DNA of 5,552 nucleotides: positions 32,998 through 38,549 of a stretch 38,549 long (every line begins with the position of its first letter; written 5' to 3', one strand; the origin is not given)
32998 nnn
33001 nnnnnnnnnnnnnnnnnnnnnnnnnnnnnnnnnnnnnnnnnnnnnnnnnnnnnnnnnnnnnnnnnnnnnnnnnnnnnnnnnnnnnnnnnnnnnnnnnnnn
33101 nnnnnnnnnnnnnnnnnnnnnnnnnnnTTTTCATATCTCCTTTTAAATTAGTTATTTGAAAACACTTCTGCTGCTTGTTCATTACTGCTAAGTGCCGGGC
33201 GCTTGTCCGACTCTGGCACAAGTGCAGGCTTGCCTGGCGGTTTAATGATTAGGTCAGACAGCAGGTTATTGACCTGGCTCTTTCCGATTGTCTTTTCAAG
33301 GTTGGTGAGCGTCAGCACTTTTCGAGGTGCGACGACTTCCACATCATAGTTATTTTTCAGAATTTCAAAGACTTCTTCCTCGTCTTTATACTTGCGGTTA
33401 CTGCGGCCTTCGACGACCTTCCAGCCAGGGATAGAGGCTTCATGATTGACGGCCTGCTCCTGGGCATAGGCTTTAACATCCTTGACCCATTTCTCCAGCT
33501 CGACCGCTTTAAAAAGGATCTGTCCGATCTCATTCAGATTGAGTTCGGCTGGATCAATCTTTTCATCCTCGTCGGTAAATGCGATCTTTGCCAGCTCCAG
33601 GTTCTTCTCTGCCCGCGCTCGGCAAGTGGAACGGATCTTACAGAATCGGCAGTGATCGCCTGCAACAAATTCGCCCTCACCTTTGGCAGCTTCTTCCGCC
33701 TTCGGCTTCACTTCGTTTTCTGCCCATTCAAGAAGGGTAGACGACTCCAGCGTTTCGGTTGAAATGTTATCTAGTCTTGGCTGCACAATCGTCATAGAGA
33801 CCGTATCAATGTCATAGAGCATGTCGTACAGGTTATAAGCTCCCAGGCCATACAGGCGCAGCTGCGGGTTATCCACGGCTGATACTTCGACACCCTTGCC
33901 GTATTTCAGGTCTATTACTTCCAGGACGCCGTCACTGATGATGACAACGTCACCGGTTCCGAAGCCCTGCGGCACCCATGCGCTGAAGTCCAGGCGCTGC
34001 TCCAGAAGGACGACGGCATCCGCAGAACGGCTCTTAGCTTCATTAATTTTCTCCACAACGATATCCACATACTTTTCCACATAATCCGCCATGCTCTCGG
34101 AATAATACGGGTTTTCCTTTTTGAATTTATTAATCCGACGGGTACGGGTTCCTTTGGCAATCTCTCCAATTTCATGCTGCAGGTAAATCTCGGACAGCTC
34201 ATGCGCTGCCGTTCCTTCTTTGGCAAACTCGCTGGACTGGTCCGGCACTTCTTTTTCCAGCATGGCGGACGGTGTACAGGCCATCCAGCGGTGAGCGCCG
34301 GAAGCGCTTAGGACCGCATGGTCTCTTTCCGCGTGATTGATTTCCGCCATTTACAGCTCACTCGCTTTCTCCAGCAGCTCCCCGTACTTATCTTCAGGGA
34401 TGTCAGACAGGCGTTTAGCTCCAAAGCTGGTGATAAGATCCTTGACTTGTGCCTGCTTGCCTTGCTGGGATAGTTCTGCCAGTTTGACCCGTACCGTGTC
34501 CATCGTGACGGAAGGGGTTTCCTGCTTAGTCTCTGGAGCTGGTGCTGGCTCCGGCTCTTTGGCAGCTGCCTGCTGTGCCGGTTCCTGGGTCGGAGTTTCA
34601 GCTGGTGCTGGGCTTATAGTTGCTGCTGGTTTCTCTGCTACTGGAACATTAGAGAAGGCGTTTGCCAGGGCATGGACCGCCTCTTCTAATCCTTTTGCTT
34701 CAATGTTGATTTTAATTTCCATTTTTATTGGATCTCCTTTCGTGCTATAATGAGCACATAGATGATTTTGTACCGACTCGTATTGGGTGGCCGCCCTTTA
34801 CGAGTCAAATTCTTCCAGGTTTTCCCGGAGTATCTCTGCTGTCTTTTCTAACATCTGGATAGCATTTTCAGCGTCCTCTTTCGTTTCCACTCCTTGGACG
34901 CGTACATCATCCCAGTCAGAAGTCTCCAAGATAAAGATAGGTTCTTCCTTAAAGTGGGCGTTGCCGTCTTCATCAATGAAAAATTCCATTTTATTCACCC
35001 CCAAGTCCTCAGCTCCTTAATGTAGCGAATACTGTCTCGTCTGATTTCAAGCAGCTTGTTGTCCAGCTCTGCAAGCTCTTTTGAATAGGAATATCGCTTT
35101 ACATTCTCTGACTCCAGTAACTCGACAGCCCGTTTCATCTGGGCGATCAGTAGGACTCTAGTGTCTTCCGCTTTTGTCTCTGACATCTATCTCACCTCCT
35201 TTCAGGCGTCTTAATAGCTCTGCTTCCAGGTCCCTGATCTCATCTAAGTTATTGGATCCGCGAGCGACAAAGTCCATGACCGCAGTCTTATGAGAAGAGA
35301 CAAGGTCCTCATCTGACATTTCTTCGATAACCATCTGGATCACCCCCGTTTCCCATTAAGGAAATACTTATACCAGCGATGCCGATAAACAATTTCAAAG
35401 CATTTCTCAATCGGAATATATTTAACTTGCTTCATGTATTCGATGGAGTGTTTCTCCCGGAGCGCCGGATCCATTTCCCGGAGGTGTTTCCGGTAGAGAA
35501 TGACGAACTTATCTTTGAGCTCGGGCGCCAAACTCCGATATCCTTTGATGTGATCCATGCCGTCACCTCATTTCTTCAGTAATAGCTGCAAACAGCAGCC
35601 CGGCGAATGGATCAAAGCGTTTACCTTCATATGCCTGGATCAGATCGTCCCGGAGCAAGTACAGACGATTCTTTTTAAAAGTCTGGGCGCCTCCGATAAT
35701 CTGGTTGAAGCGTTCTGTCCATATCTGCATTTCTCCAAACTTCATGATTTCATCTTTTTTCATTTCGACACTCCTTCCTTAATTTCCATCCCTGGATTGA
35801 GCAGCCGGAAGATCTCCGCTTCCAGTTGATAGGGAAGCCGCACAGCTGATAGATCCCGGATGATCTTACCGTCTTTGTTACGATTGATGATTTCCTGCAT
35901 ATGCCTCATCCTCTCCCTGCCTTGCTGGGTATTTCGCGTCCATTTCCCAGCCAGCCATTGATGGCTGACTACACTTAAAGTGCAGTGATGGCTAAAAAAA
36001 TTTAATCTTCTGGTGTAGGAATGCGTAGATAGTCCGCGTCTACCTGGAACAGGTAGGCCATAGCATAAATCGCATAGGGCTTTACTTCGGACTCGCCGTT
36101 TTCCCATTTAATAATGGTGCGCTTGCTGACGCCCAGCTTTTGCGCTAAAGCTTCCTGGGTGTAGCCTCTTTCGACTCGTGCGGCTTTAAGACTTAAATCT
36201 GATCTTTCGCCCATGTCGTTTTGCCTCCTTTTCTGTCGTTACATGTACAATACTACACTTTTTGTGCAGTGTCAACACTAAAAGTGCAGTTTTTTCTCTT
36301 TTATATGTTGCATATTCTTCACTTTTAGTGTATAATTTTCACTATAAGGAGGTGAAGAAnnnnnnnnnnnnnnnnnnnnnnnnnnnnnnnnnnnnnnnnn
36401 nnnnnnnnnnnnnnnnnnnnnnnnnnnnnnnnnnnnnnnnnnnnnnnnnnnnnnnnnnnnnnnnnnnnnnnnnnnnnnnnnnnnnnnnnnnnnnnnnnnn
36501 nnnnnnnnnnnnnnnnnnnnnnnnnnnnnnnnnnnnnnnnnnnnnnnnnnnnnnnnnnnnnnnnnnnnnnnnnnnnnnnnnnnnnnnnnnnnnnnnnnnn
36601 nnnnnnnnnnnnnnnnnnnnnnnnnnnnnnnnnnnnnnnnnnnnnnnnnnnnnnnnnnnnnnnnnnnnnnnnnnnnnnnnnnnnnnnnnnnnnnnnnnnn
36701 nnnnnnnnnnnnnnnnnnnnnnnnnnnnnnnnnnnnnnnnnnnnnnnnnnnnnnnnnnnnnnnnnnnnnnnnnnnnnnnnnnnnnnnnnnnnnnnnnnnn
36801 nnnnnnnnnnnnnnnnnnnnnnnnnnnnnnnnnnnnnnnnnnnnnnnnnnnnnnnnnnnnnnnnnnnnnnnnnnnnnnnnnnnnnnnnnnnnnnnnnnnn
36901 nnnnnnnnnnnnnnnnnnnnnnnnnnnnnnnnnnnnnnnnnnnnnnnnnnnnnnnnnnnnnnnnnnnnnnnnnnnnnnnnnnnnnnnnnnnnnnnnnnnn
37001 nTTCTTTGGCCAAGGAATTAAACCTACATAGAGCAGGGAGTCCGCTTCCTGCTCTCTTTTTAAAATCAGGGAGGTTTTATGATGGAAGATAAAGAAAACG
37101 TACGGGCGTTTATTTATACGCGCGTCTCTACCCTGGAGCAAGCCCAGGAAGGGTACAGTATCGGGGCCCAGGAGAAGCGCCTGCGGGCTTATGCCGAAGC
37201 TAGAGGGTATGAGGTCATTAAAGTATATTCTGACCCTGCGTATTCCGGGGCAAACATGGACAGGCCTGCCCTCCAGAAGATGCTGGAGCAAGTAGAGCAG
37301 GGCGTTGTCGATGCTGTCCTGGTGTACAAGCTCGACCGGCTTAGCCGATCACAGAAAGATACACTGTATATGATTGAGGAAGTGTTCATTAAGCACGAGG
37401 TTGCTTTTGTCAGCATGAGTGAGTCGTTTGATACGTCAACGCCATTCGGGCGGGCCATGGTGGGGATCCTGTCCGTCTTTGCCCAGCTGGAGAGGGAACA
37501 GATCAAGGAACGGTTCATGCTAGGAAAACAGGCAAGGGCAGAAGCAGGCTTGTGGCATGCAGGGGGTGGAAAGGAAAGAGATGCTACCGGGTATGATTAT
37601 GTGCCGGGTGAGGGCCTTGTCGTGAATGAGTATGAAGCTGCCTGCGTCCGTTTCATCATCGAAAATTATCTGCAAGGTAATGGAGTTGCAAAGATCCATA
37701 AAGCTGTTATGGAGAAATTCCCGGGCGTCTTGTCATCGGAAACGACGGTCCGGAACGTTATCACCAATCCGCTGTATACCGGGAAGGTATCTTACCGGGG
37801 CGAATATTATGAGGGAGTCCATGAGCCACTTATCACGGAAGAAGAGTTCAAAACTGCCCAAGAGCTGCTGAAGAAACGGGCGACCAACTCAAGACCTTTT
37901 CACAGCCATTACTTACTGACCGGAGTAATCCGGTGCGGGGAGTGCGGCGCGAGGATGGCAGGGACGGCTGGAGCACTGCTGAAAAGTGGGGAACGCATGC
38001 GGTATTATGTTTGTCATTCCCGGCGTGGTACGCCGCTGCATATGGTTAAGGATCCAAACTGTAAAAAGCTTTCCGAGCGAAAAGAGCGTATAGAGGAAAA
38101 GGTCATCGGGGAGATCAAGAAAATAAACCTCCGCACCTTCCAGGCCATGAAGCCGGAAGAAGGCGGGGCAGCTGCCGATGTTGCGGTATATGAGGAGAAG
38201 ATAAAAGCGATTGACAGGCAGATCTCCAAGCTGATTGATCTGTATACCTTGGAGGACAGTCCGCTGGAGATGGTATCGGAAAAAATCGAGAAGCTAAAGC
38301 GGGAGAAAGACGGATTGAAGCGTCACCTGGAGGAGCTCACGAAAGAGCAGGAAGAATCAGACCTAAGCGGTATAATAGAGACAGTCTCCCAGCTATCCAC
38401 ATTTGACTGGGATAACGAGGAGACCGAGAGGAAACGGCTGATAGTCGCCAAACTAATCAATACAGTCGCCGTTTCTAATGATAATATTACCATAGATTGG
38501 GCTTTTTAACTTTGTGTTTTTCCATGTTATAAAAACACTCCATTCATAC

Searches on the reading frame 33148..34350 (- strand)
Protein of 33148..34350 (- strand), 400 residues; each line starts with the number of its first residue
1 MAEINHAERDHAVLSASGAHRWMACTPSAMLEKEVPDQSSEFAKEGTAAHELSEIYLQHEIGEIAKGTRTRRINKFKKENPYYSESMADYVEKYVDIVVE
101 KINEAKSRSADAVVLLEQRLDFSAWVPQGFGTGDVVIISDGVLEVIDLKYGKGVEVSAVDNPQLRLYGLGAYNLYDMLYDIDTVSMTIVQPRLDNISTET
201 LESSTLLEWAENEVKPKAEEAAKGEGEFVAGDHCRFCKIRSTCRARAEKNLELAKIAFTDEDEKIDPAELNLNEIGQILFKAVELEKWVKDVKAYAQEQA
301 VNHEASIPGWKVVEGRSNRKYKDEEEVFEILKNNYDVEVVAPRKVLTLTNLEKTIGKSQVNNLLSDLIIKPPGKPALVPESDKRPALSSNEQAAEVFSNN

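Call 86: search_protein_families(library=pfam, proteins=[window:33148-34350:-], max_evalue=0.001)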
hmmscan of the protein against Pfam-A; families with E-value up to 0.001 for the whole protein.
window:33148-34350:- (400 aa): 2 families
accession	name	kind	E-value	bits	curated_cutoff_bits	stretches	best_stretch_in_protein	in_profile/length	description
PF10926.14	DUF2800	-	5.4e-155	516.5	21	1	11-385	1-368/368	Protein of unknown function (DUF2800)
PF12705.13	PDDEXK_1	-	2.7e-11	44.3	22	1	14-244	2-247/247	PD-(D/E)XK nuclease superfamily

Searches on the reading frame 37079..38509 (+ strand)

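Call 86: search_protein_families(library=pfam, proteins=[window:37079-38509:+], max_evalue=0.001)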
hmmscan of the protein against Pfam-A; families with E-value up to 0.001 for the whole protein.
window:37079-38509:+ (476 aa): 3 families
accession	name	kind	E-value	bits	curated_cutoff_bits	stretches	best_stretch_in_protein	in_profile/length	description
PF00239.26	Resolvase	-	1.2e-42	145.9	23.3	1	10-158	1-144/145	Resolvase, N terminal domain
PF07508.19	Recombinase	-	1e-12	48.6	21.1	1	186-267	3-102/102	Recombinase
PF13408.12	Zn_ribbon_recom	-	2.7e-09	37.7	25.3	1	279-346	1-57/58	Recombinase zinc beta ribbon domain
